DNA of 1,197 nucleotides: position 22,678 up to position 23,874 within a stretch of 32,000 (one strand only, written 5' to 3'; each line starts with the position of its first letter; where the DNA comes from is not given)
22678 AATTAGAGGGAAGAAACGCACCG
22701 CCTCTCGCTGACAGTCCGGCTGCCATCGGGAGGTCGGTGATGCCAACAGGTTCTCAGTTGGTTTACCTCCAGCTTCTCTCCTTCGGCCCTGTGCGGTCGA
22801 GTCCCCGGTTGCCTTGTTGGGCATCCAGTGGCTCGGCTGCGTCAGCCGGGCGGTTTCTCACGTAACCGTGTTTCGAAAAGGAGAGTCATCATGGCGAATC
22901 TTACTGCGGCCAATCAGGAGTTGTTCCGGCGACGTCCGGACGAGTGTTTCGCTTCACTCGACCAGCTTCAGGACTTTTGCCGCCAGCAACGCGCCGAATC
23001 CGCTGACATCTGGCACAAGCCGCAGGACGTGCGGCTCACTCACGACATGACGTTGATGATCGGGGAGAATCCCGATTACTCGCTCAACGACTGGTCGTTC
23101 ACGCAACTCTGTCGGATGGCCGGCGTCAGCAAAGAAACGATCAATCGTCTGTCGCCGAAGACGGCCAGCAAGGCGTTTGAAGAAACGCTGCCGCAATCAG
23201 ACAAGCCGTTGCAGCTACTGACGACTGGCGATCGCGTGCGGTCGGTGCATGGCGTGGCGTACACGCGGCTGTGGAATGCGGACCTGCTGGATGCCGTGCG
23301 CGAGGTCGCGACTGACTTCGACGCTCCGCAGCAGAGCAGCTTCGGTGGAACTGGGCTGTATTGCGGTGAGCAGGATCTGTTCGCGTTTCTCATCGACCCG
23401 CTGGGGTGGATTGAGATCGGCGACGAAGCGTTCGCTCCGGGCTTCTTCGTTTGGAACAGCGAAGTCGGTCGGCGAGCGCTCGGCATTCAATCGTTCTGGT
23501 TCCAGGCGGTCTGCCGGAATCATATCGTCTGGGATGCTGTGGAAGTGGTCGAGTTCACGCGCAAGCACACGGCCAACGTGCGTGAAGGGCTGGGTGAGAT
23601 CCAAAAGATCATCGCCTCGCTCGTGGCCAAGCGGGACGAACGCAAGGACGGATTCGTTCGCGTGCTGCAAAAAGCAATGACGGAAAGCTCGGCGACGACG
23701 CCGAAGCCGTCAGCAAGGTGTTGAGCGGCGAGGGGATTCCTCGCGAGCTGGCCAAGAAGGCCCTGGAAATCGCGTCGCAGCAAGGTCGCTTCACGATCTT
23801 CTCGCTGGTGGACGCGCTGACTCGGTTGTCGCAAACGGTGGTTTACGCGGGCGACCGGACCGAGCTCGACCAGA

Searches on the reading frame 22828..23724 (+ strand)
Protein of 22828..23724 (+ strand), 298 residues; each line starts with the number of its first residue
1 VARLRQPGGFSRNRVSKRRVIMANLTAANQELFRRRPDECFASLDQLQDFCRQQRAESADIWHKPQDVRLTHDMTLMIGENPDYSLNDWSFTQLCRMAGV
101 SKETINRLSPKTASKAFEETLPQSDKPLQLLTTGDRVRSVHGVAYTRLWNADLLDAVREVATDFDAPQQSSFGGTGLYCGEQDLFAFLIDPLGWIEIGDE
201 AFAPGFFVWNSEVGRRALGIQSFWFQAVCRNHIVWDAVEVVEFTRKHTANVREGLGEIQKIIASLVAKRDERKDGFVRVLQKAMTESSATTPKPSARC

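Call 7: search_protein_families(library=pfam, proteins=[window:22828-23724:+], max_evalue=0.001)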
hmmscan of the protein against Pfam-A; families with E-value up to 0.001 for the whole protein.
window:22828-23724:+ (298 aa): 1 family
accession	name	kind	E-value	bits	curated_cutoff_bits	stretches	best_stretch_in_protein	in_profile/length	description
PF06067.16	DUF932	-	0.00052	20.3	23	1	197-287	56-147/227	Domain of unknown function (DUF932)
